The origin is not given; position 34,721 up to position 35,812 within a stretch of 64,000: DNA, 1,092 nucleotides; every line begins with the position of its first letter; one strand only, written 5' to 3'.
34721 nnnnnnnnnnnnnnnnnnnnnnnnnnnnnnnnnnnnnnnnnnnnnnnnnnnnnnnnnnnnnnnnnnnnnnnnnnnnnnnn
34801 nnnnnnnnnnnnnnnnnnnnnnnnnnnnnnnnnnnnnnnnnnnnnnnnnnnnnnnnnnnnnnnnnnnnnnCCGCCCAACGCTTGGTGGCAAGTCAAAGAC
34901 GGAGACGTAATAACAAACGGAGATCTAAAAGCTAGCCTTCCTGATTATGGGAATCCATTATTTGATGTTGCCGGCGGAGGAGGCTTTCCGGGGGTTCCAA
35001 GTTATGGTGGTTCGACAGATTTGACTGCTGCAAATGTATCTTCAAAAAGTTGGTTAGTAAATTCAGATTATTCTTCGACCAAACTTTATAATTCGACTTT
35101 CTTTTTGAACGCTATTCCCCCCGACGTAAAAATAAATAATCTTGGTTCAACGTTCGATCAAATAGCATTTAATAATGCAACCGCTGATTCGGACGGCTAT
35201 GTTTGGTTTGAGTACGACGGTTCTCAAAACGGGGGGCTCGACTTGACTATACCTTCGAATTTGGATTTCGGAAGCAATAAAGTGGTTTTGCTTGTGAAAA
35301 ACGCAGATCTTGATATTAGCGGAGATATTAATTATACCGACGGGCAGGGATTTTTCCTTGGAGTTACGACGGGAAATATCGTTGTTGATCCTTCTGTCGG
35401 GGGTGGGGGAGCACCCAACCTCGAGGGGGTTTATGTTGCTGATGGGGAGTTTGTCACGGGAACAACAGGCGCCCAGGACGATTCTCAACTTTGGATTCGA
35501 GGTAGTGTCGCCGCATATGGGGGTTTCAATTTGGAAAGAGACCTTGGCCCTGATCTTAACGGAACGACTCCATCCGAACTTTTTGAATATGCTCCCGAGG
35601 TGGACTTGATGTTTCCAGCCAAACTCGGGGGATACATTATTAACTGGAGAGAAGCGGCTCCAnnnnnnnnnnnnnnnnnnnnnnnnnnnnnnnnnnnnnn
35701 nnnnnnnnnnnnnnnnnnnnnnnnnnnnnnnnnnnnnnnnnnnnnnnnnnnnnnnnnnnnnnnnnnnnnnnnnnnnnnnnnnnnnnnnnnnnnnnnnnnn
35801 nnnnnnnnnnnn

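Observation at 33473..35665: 730-aa secreted Cys-rich protein with a thrombospondin type-1-like motif and FN3-like domain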

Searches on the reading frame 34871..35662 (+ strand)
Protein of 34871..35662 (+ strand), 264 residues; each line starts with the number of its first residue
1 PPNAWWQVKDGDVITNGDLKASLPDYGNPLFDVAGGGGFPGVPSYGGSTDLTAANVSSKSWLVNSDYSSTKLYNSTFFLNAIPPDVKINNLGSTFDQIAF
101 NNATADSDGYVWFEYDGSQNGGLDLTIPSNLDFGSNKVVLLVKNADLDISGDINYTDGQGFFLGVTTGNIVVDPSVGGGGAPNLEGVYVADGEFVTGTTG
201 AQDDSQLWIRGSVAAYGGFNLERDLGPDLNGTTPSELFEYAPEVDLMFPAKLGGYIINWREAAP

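Call 12: search_protein_families(library=pfam, proteins=[window:34871-35662:+], max_evalue=10)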
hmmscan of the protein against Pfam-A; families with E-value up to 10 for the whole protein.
seq(264 aa): 0 families

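Call 20: find_homologous_proteins(query=A3, max_evalue=0.001)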
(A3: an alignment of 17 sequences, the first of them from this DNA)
Query A3 (17 sequences) (263 aa, profile of the alignment): 77 proteins with E <= 0.001 among 8000 candidates.
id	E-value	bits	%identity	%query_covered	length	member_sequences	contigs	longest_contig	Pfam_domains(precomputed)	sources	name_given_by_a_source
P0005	5.6e-110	385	58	99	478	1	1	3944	-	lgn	-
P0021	1.5e-106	374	59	100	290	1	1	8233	-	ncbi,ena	-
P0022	9.6e-104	364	55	100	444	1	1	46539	-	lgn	-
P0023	1.3e-103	364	50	99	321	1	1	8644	-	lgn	-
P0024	1.6e-103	364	48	100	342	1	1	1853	-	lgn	-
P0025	4.6e-101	356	54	99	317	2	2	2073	-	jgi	jgi:hypothetical protein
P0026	3.5e-100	353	55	99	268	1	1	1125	-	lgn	-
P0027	2.2e-99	350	56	98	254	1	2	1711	-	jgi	jgi:hypothetical protein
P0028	1.2e-98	348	52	99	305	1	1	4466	-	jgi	jgi:hypothetical protein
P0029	4.8e-98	346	50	99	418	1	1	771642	-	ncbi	-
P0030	2.0e-96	340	49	100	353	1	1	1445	-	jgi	jgi:hypothetical protein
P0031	3.7e-96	339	48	100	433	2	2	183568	-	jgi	jgi:hypothetical protein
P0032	1.8e-94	334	48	100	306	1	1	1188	-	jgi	jgi:hypothetical protein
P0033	6.0e-94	332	51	99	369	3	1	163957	-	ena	-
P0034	6.1e-93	329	51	90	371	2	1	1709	-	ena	-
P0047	1.4e-88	315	51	99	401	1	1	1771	-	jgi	jgi:hypothetical protein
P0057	1.0e-85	305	51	85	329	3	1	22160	-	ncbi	-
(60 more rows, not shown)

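Call 21: search_solved_structures(query=A3, max_evalue=10, show_alignments=2)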
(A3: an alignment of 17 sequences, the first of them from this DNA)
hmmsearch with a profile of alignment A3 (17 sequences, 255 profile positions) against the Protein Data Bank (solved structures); distinct sequences matched with E-value up to 10: 0.

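Call 25: search_protein_representatives(alignment_id=A3)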
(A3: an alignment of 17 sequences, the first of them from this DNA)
Query: 17 sequences, 255 profile positions. Proteins with E-value up to 0.001 (for the whole library): 3723; up to 1e-10: 2223; up to 1e-30: 752. The best 150 are listed.
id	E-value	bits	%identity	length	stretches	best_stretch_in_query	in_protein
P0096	1.5e-110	385.0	-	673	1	2-255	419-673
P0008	1.0e-107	375.7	-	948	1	2-255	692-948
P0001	1.9e-107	374.8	-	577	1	2-255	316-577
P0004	1.3e-106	372.1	-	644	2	2-255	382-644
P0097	1.3e-105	368.8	-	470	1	2-255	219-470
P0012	1.6e-105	368.5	-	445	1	2-255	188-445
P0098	1.3e-104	365.5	-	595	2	2-255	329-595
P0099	3.0e-104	364.3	-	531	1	2-255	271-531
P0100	1.1e-103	362.5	-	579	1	2-255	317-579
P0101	1.2e-102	359.1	-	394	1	2-255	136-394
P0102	1.3e-102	359.0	-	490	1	2-255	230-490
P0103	3.6e-102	357.5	-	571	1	3-255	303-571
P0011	1.1e-101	355.9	-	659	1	3-255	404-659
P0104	1.5e-101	355.5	-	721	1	2-255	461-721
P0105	4.6e-101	353.9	-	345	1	2-255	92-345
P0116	2.1e-99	348.5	-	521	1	2-255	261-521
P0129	2.2e-97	341.8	-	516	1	3-255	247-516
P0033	1.9e-94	332.2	-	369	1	2-255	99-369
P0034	1.9e-93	328.9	-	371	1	2-232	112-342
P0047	4.3e-89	314.6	-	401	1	3-255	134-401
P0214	1.5e-84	299.7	-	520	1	2-255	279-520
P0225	2.2e-83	296.0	-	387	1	2-255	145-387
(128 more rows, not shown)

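Call 34: predict_structure(alignment_id=A4)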
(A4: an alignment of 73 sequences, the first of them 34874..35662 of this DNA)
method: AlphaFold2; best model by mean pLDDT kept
length: 263 residues; sequences in the alignment: 73
mean_pLDDT: 93.7   pTM: 0.91
mean pLDDT of the five models: 93.7, 91.1, 90.8, 90.8, 89.7
residues with pLDDT >= 90: 229; 70-90: 27; 50-70: 7; < 50: 0
segments of 3 or more residues with pLDDT < 50: none
pLDDT, mean of each block of 10 residues (from residue 1): 90 93 91 93 96 97 86 93 95 97 97 98 98 98 98 98 98 96 98 95 95 95 93 96 92 73 57
secondary structure, 60 per line:
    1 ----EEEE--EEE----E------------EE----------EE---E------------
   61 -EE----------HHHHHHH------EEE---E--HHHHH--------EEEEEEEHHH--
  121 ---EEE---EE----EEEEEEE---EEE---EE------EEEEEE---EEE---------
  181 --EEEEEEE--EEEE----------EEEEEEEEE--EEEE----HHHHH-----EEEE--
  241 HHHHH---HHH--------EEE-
elements in order: E5-8 E11-13 H74-80 E87-89 H96-100 E109-115 E124-126 E136-142 E146-148 E160-165 E169-171 E183-189 E192-195 E206-214 E217-220 H225-229 E235-238 H241-245 E260-262

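Call 38: fold_search(model_id=the predicted structure, library=pdb)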
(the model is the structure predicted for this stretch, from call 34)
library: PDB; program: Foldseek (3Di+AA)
matches with E <= 10: 89; with E <= 0.001: 0
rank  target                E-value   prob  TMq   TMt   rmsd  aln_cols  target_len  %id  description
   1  6eio                  7.8e-03  0.95  0.32  0.36  10.3       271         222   11  Crystal structure of an ice binding protein from an Antarctic Biological Consortium (released 2018-03-28)
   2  9li0_B                1.3e-02  0.30  0.19  0.21  13.9       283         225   11  Crystal structure of engineered ice-binding protein (M74I and A97V) from Candidatus Cryosericum odellii strain SMC5_16 (released 2025-09-03)
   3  7bwy_A                1.4e-02  0.47  0.20  0.25  13.4       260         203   10  Crystal structure of ice-binding protein from an Antarctic ascomycete, Antarctomyces psychrotrophicus. (released 2020-05-27)
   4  9lhs                  2.3e-02  0.93  0.35  0.40   9.3       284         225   11  Crystal structure of an ice-binding protein from Candidatus Cryosericum odellii (released 2025-09-03)
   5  4nu3_A                3.4e-02  0.97  0.42  0.48   6.4       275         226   10  Crystal structure of mFfIBP, a capping head region swapped mutant of ice-binding protein (released 2014-04-16)
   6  5b5h                  4.3e-02  0.93  0.38  0.44   8.4       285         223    8  Hydrophobic ice-binding site confer hyperactivity on antifreeze protein from a snow mold fungus (released 2016-09-28)
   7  7bwx_A                6.2e-02  0.90  0.38  0.46   6.8       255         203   11  Crystal structure of ice-binding protein from an Antarctic ascomycete, Antarctomyces psychrotrophicus. (released 2020-05-27)
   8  7dc5_A                6.2e-02  0.85  0.37  0.42   7.9       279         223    8  Crystal structure of fungal antifreeze protein with intermediate activity (released 2021-10-27)
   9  6bg8_A                6.2e-02  0.60  0.31  0.34   9.6       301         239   11  Shewanella frigidimarina ice-binding protein_1 DUF3494 Domain (released 2018-03-07)
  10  5uyt_A                1.1e-01  0.57  0.32  0.22   9.7       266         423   11  Crystal structure of ice binding protein from an Antarctic bacterium Flavobacteriaceae (released 2017-10-25)
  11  4nuh                  1.3e-01  0.72  0.36  0.42   8.7       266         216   12  Crystal structure of mLeIBP, a capping head region swapped mutant of ice-binding protein (released 2014-04-16)
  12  6qvi_A                1.3e-01  0.38  0.33  0.19  12.5       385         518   10  Crystal structure of competence-associated pilin ComZ from Thermus thermophilus (released 2019-05-29)
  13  9lhr_B                1.7e-01  0.28  0.26  0.30   9.8       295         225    7  Crystal structure of Ice binding protein from Candidatus Cryosericum odellii SMC5 (released 2025-09-03)
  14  5uyt_B                1.8e-01  0.60  0.34  0.24   8.0       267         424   10  Crystal structure of ice binding protein from an Antarctic bacterium Flavobacteriaceae (released 2017-10-25)
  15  3wp9                  4.4e-01  0.20  0.29  0.33  12.4       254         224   12  Crystal structure of antifreeze protein from an Antarctic sea ice bacterium Colwellia sp. (released 2014-07-02)
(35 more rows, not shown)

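Call 43: find_related_loci(query=A3, collection=genome_contigs, flank=4000)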
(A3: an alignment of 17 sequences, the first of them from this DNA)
Query A3 (263 aa) in genome_contigs; peptide patterns used: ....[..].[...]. (x = any residue, [..] = any of these).
47 stretches matched a pattern; 26 encode a relative of the query (tblastn E <= 1e-3); 26 distinct loci.
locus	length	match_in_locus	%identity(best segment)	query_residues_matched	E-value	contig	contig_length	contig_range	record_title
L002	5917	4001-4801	54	2-263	9e-88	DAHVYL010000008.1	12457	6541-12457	MAG TPA_asm: Candidatus Woesebacteria bacterium isolate clean783 NODE_8_length_12457_cov_3.382795, whole genome shotgun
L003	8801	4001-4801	51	3-263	3e-83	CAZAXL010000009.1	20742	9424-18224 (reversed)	MAG TPA_asm: uncultured Gammaproteobacteria bacterium isolate SRP062349_co2_103 genome assembly, contig: NODE_1395_lengt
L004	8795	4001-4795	52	2-263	2e-83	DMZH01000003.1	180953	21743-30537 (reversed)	MAG TPA_asm: Candidatus Woesebacteria bacterium isolate UBA8517 contig_8038, whole genome shotgun sequence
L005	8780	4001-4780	55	2-263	7e-83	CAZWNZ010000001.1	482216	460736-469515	MAG TPA_asm: uncultured Gammaproteobacteria bacterium isolate SRP192927_co3_839 genome assembly, contig: NODE_2_length_4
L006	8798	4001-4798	48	1-263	2e-76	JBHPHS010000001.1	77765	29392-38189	Patescibacteria group bacterium isolate SAG AM-312-A20 AM-312-A20_NODE_1, whole genome shotgun sequence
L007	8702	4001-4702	54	4-237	5e-74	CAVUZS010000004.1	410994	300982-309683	MAG: uncultured Chloroflexia bacterium isolate MFD04492.bin.2.97 genome assembly, contig: contig_23573, whole genome sho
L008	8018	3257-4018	49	4-263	1e-66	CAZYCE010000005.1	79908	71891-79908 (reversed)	MAG TPA_asm: uncultured Gammaproteobacteria bacterium isolate binchicken_co220_61 genome assembly, contig: NODE_118_leng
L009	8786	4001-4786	45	1-263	4e-63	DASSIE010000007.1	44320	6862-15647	MAG TPA_asm: Patescibacteria group bacterium isolate SMAG_U1079 k141_397974, whole genome shotgun sequence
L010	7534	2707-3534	45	1-263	4e-63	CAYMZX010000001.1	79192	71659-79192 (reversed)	MAG TPA_asm: uncultured Gammaproteobacteria bacterium isolate SRP231805_co4_134 genome assembly, contig: k141_315987, wh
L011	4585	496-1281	46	4-263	1e-62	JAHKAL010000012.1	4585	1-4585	MAG: Patescibacteria group bacterium isolate Undefined_mixed_planktonic.mb.4 Undefined_mixed_pla.mb.4_k141_219117, whole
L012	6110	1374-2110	51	3-263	2e-61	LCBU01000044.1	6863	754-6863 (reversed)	MAG: Candidatus Woesebacteria bacterium GW2011_GWA1_41_7 UU74_C0044, whole genome shotgun sequence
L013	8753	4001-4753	45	3-263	8e-58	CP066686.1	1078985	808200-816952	MAG: Candidatus Woesebacteria bacterium isolate NC_groundwater_442_Ag_B-0.1um_40_41 chromosome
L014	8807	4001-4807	43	1-263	3e-57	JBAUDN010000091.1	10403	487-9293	MAG: Microgenomates group bacterium isolate MFD13099_ilm_asm_bin3 k127_115666, whole genome shotgun sequence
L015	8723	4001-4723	42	4-263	1e-55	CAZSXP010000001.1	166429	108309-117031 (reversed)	MAG TPA_asm: uncultured Gammaproteobacteria bacterium isolate SRP062349_co2_93 genome assembly, contig: NODE_41_length_1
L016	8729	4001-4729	41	4-263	5e-53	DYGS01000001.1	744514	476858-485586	MAG TPA_asm: Candidatus Microgenomatus sp. isolate BE2012_5_35_30 Afr_mines_BE2012_3_length_744514_cov_13_281153, whole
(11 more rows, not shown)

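Call 51: search_protein_families(library=pfam, proteins=[P0034, P0103, P0214, P0225, P0116, P0129, P0022, P0033, P0047, P0057], max_evalue=1)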
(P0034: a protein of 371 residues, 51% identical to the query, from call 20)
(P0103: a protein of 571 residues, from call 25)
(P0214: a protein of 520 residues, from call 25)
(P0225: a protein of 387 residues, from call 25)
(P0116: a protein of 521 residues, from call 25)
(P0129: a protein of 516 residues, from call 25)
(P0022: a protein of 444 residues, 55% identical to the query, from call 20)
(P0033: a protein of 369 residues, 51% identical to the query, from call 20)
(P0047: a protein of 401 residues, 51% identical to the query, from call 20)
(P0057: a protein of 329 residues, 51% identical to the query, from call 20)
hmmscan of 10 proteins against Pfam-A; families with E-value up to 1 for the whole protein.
P0034 (371 aa): 4 families
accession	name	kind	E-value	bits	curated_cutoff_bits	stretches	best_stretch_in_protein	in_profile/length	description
PF00090.25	TSP_1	-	4.3e-05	24.1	21.6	1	76-109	2-37/49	Thrombospondin type 1 domain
PF19030.6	TSP1_ADAMTS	-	0.00021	21.9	23.8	1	78-112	4-39/55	Thrombospondin type 1 domain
PF19028.6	TSP1_spondin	-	0.00063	20.4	41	1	74-113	3-40/52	Spondin-like TSP1 domain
PF19035.6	TSP1_CCN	-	0.033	14.9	27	1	78-108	6-32/44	CCN3 Nov like TSP1 domain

P0103 (571 aa): 8 families
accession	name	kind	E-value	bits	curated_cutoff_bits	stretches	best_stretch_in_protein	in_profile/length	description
PF07591.16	PT-HINT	-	4.4e-11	43.6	27.7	1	7-140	9-133/137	Pretoxin HINT domain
PF14890.11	Intein_splicing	-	2.1e-07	31.3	35.8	1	15-136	20-155/155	Intein splicing domain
PF00090.25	TSP_1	-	0.00017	22.2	21.6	1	264-295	2-35/49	Thrombospondin type 1 domain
PF19030.6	TSP1_ADAMTS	-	0.00032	21.3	23.8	1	266-300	4-39/55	Thrombospondin type 1 domain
PF01079.26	Hint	-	0.00092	19.3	29.7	1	2-69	23-93/213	Hint module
PF19028.6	TSP1_spondin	-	0.0021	18.8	41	1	260-286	1-27/52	Spondin-like TSP1 domain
PF14623.11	Vint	-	0.0036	17.6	27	1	1-69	11-71/166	Hint-domain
PF05203.21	Hom_end_hint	-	0.021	15.2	32.1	1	1-34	10-43/228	Hom_end-associated Hint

P0214 (520 aa): 4 families
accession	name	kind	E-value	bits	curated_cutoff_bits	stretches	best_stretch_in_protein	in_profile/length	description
PF00090.25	TSP_1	-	6.4e-05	23.5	21.6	1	242-275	2-37/49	Thrombospondin type 1 domain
PF19028.6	TSP1_spondin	-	0.0001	22.9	41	1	238-266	1-29/52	Spondin-like TSP1 domain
PF19030.6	TSP1_ADAMTS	-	0.00026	21.6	23.8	1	244-278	4-39/55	Thrombospondin type 1 domain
PF14125.13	DUF4292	-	0.27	11.3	23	1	345-419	67-131/209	Domain of unknown function (DUF4292)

P0225 (387 aa): 4 families
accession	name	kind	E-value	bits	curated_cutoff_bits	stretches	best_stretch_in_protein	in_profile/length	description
PF19028.6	TSP1_spondin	-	2.9e-05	24.7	41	1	104-141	1-41/52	Spondin-like TSP1 domain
PF00090.25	TSP_1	-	0.00013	22.6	21.6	1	108-141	2-37/49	Thrombospondin type 1 domain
PF19030.6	TSP1_ADAMTS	-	0.0015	19.2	23.8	1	110-144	4-39/55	Thrombospondin type 1 domain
PF23981.1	DUF7305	-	0.13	12.5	27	1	265-338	68-163/185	Domain of unknown function (DUF7305)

P0116 (521 aa): 0 families

P0129 (516 aa): 0 families

P0022 (444 aa): 0 families

P0033 (369 aa): 0 families

P0047 (401 aa): 1 family
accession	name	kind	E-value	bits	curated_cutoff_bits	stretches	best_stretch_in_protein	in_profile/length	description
PF03161.18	LAGLIDADG_2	-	0.23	11.8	25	1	244-296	107-160/168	LAGLIDADG DNA endonuclease family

P0057 (329 aa): 1 family
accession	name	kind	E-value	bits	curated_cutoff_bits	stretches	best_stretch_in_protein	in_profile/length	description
PF00090.25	TSP_1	-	0.025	15.2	21.6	1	54-84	6-37/49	Thrombospondin type 1 domain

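Call 52: search_protein_families(library=pfam, alignment_id=A3, max_evalue=10)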
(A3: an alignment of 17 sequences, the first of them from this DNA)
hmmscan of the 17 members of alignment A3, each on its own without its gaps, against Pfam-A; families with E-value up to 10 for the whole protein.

A. member 1, seq(263 aa): 0 families

B. families by the number of members that match (of 17 scanned): 2 families
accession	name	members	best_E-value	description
PF23981.1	DUF7305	1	0.068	Domain of unknown function (DUF7305)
PF25145.1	NfeD1b_N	1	0.51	NfeD1b, N-terminal domain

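Call 55: fold_search(model_id=the predicted structure, library=viral)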
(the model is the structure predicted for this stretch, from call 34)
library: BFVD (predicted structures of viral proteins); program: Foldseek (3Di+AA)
matches with E <= 10: 239; with E <= 0.001: 0
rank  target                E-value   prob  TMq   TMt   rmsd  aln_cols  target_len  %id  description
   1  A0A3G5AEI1            1.7e-03  0.99  0.34  0.17  10.7       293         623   12  DUF3494 domain-containing protein [Hyperionvirus sp.]
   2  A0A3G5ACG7            5.1e-03  0.97  0.34  0.25  10.2       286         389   10  DUF3494 domain-containing protein [Hyperionvirus sp.]
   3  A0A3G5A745            2.4e-02  0.18  0.19  0.19  19.1       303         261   10  DUF3494 domain-containing protein [Hyperionvirus sp.]
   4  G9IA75                1.2e-01  0.11  0.16  0.11  17.4       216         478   13  (no name in the UniProt tables at hand)
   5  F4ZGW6                3.0e-01  0.04  0.12  0.08  18.6       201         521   14  (no name in the UniProt tables at hand)
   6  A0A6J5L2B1            4.1e-01  0.08  0.18  0.20  20.1       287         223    9  Uncharacterized protein [uncultured Caudovirales phage]
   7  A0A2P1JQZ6            5.2e-01  0.02  0.10  0.10  22.2       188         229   12  Minor tail protein [Mycobacterium phage UncleRicky]
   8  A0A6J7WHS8            5.5e-01  0.03  0.12  0.07  23.1       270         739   11  Uncharacterized protein [uncultured Caudovirales phage]
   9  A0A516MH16            6.1e-01  0.06  0.20  0.22  19.3       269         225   12  (no name in the UniProt tables at hand)
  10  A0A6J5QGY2            6.1e-01  0.02  0.09  0.09  20.0       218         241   15  Uncharacterized protein [uncultured Caudovirales phage]
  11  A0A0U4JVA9            7.1e-01  0.14  0.22  0.10  12.9       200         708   10  (no name in the UniProt tables at hand)
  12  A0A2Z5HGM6            7.1e-01  0.12  0.24  0.29  19.9       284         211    9  (no name in the UniProt tables at hand)
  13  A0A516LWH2            7.1e-01  0.06  0.13  0.17  12.0       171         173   12  (no name in the UniProt tables at hand)
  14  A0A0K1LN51            7.1e-01  0.03  0.14  0.13  20.9       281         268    8  Uncharacterized protein [Caulobacter phage Seuss]
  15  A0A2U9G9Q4            7.4e-01  0.05  0.13  0.20  14.4       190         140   10  Wsv250 [White spot syndrome virus]
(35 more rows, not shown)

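Call 77: search_protein_families(library=pfam, alignment_id=A11, max_evalue=0.001)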
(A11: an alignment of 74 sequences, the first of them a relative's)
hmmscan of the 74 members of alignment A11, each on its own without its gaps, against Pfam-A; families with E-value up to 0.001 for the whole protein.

A. member 1, P0096 (673 aa): 0 families

B. families by the number of members that match (of 74 scanned): 19 families
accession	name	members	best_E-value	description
PF02368.24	Big_2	10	1.3e-11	Bacterial Ig-like domain (group 2)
PF00041.27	fn3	7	4.8e-07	Fibronectin type III domain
PF07591.16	PT-HINT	6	1.1e-25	Pretoxin HINT domain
PF01079.26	Hint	6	7.4e-20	Hint module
PF14890.11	Intein_splicing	6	1.1e-12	Intein splicing domain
PF14623.11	Vint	4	3.4e-14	Hint-domain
PF05203.21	Hom_end_hint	3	1.8e-16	Hom_end-associated Hint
PF08517.17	AXH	2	1.4e-11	Ataxin-1 and HBP1 module (AXH)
PF13403.11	Hint_2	2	6.6e-08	Hint domain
PF16656.11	Pur_ac_phosph_N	2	1.4e-05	Purple acid Phosphatase, N-terminal domain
PF13385.13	Laminin_G_3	1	2.9e-16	Concanavalin A-like lectin/glucanases superfamily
PF21722.4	Gly_rich_2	1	3.1e-08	Glycine-rich domain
PF06280.18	fn3_5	1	0.00014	Fn3-like domain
PF13620.12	CarboxypepD_reg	1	0.00015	Carboxypeptidase regulatory-like domain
PF07172.16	GRP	1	0.00016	Glycine rich protein family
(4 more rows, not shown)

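Call 79: find_related_loci(query=A3, collection=viral_contigs, flank=5000)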
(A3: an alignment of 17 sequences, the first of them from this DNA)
Query A3 (263 aa) in viral_contigs; peptide patterns used: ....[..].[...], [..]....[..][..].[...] (x = any residue, [..] = any of these).
98 stretches matched a pattern, but none encodes a relative of the query by tblastn (E <= 1e-3).

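Call 80: search_dna_similar(query=window:34874-35662:+, collection=phages, mode=protein, max_evalue=0.001)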
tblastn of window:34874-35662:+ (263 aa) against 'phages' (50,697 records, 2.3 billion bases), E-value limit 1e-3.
No match.

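Call 87: search_protein_families(library=pfam, proteins=[L007:2788-4047:+], max_evalue=10)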
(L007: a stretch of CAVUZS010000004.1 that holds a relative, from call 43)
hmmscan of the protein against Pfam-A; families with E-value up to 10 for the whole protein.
L007:2788-4047:+ (420 aa): 0 families

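Call 90: search_protein_families(library=ncbifam, alignment_id=A3, max_evalue=10)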
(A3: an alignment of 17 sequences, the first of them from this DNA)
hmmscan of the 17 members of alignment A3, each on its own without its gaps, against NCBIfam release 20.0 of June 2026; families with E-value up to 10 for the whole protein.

A. member 1, seq(263 aa): 0 families

B. families by the number of members that match (of 17 scanned): 2 families
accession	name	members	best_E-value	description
NF000023.1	qac_SMR_C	1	0.13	quaternary ammonium compound efflux SMR transporter QacC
TIGR02167.2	Liste_lipo_26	1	0.24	PARCEL repeat-containing surface protein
